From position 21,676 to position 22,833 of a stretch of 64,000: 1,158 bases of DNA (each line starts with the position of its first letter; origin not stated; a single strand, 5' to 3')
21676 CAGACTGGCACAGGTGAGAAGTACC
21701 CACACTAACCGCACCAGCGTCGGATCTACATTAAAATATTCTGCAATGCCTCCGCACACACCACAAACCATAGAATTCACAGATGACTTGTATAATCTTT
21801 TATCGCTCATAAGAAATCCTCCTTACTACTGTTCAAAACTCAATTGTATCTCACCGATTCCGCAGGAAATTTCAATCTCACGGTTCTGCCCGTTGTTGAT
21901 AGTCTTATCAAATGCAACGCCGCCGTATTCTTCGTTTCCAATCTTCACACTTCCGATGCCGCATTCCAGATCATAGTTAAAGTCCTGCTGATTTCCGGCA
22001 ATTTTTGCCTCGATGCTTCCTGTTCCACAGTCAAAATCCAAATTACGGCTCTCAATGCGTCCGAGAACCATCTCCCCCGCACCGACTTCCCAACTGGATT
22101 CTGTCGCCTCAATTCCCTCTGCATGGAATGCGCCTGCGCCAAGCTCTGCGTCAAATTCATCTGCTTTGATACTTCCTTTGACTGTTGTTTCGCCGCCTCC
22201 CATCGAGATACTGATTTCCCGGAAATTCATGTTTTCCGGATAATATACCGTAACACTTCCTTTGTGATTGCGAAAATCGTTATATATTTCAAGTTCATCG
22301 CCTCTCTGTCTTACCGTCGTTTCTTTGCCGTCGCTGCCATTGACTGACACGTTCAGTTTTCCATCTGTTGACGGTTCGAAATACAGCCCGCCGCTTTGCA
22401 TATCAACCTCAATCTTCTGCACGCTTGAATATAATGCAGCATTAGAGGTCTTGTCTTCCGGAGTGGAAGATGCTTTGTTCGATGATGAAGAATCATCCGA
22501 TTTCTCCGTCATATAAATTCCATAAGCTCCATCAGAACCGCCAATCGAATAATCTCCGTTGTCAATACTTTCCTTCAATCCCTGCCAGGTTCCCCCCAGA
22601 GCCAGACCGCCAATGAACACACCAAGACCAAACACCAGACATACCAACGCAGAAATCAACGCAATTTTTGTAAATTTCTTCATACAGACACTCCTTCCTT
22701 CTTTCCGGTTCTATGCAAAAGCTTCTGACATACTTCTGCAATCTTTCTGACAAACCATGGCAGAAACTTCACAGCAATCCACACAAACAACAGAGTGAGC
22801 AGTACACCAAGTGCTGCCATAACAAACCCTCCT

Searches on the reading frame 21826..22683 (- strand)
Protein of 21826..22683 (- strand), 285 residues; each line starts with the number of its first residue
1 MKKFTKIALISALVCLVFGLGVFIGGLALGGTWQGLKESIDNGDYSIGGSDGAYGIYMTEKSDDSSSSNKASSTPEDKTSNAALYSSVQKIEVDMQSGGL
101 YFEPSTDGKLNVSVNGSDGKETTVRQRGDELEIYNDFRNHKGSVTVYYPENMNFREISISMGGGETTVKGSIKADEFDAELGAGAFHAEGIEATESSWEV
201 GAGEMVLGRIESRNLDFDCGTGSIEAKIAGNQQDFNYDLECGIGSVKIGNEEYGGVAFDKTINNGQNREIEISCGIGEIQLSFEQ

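Call 36: find_homologous_proteins(query=window:21826-22683:-, max_evalue=1e-20)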
Query window:21826-22683:- (285 aa): 134 proteins with E <= 1e-20 among 2280 candidates; the best 120 are listed.
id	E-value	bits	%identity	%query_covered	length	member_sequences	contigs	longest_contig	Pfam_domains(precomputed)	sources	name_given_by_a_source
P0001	1.2e-165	568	91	100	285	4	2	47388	PF13349.13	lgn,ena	-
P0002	7.1e-164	562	89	100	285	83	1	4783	PF13349.13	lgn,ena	-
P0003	6.0e-163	559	89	100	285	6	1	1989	PF10988.15,PF13349.13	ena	-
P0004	1.6e-161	554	88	100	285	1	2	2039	PF13349.13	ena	-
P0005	2.6e-160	550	87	100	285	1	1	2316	PF13349.13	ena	-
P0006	4.7e-158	543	86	100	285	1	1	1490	PF13349.13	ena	-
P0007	6.7e-158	542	86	100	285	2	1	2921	PF13349.13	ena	-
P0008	7.4e-158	542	86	100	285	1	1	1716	PF13349.13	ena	-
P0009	2.6e-157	540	85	100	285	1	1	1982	PF13349.13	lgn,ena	-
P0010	2.7e-157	540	86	100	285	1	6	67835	PF13349.13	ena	-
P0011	3.2e-157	540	86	100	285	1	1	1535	PF13349.13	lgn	-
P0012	1.1e-156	538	85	100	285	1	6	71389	PF13349.13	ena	-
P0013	2.6e-109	383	64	100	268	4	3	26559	PF13349.13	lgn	-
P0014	1.1e-101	358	85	67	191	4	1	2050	PF13349.13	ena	-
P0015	9.5e-66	240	44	100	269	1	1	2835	-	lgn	-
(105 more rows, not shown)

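Call 37: find_encoding_contigs(protein=P0010, flank=7000, max_places=4)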
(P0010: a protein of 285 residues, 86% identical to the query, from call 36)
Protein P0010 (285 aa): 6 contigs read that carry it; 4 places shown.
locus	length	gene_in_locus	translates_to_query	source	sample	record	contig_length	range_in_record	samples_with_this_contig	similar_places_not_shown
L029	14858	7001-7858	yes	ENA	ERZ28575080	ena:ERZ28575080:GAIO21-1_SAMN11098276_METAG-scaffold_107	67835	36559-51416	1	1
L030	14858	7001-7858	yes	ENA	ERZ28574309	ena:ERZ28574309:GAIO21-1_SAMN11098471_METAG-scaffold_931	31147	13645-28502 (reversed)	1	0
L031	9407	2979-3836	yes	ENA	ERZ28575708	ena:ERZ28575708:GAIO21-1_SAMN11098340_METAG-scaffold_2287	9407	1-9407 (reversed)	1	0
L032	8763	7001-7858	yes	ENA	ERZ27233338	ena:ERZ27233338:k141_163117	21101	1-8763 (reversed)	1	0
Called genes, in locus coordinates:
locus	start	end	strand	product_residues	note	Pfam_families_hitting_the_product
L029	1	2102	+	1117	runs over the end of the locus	PF21445:ADDB_N, PF12705:PDDEXK_1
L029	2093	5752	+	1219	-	PF00270:DEAD (faint), PF00580:UvrD-helicase, PF13245:AAA_19, PF13538:UvrD_C_2 (faint), PF13361:UvrD_C, PF12705:PDDEXK_1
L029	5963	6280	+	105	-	PF03551:PadR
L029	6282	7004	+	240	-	PF22564:HAAS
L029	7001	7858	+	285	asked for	PF13349:DUF4097 (weak)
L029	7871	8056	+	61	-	PF04024:PspC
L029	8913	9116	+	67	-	PF00269:SASP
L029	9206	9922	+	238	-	PF00005:ABC_tran, PF02463:SMC_N (faint), PF13304:AAA_21 (faint)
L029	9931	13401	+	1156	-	PF12704:MacB_PCD, PF27881:CRWN_N (faint), PF28019:HmpF (faint), PF24161:CCDC39 (weak), PF02687:FtsX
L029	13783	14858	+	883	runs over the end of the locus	PF00133:tRNA-synt_1, PF01406:tRNA-synt_1e (faint), PF09334:tRNA-synt_1g, PF13603:tRNA-synt_1_2, PF09334:tRNA-synt_1g, PF08264:Anticodon_1, PF10458:Val_tRNA-synt_C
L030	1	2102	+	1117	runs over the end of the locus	PF21445:ADDB_N, PF12705:PDDEXK_1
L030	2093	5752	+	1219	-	PF00270:DEAD (faint), PF00580:UvrD-helicase, PF13245:AAA_19, PF13538:UvrD_C_2 (faint), PF13361:UvrD_C, PF12705:PDDEXK_1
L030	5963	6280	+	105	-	PF03551:PadR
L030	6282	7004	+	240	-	PF22564:HAAS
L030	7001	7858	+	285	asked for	PF13349:DUF4097 (weak)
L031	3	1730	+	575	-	?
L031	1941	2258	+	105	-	PF03551:PadR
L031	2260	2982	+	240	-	PF22564:HAAS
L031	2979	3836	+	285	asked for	PF13349:DUF4097 (weak)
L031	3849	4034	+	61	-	PF04024:PspC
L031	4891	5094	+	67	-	PF00269:SASP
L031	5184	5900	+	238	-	PF00005:ABC_tran, PF02463:SMC_N (faint), PF13304:AAA_21 (faint)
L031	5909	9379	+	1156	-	PF12704:MacB_PCD, PF27881:CRWN_N (faint), PF28019:HmpF (faint), PF24161:CCDC39 (weak), PF02687:FtsX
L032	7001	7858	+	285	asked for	PF13349:DUF4097 (weak)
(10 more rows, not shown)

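Call 38: find_encoding_contigs(protein=P0012, flank=7000, max_places=4)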
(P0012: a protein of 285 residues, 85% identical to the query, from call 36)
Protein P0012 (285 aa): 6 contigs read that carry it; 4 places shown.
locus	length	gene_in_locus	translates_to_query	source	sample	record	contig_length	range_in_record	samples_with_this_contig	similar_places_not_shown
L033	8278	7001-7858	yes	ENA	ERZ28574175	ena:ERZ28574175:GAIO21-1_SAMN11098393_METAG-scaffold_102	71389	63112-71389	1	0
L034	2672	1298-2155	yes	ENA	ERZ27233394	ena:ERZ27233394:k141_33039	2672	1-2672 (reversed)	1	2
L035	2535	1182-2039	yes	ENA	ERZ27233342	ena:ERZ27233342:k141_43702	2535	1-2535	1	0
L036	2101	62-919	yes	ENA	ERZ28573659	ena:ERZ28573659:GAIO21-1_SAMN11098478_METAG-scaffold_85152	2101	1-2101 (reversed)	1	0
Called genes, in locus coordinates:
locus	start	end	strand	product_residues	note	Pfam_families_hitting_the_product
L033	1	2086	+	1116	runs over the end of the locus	PF21445:ADDB_N, PF12705:PDDEXK_1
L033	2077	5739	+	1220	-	PF00270:DEAD (weak), PF00580:UvrD-helicase, PF13245:AAA_19, PF13538:UvrD_C_2 (faint), PF13361:UvrD_C, PF12705:PDDEXK_1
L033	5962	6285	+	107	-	PF03551:PadR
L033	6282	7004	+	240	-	PF22564:HAAS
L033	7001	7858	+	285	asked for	PF13349:DUF4097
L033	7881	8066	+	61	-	PF04024:PspC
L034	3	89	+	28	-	?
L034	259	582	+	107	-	PF03551:PadR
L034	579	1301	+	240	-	PF22564:HAAS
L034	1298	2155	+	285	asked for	PF13349:DUF4097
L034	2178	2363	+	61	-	PF04024:PspC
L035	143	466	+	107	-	PF03551:PadR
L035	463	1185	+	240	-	PF22564:HAAS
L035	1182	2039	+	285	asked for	PF13349:DUF4097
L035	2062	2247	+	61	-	PF04024:PspC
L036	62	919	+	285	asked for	PF13349:DUF4097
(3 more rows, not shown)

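Call 39: find_encoding_contigs(protein=P0013, flank=7000, max_places=3)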
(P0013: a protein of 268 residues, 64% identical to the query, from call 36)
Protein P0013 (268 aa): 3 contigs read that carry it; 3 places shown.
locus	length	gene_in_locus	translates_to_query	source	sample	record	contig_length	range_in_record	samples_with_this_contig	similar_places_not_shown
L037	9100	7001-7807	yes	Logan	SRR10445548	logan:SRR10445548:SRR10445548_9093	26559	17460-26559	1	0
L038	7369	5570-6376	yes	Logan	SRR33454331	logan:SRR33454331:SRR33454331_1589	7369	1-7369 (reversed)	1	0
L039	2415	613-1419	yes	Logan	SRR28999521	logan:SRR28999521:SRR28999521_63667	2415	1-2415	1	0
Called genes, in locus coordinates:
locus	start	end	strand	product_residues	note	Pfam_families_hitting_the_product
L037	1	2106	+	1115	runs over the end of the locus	PF21445:ADDB_N, PF12705:PDDEXK_1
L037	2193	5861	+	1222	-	PF00270:DEAD (faint), PF00580:UvrD-helicase, PF13245:AAA_19, PF13538:UvrD_C_2 (faint), PF13361:UvrD_C, PF12705:PDDEXK_1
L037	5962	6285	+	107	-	PF03551:PadR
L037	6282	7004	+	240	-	PF22564:HAAS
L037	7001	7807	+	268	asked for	PF13349:DUF4097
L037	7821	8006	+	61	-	PF04024:PspC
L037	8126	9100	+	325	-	?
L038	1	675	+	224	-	?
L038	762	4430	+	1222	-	PF00270:DEAD (faint), PF00580:UvrD-helicase, PF13245:AAA_19, PF13538:UvrD_C_2 (faint), PF13361:UvrD_C, PF12705:PDDEXK_1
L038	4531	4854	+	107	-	PF03551:PadR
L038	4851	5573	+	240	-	PF22564:HAAS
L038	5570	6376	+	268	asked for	PF13349:DUF4097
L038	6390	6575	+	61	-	PF04024:PspC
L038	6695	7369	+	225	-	?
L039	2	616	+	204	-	?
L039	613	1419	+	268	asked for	PF13349:DUF4097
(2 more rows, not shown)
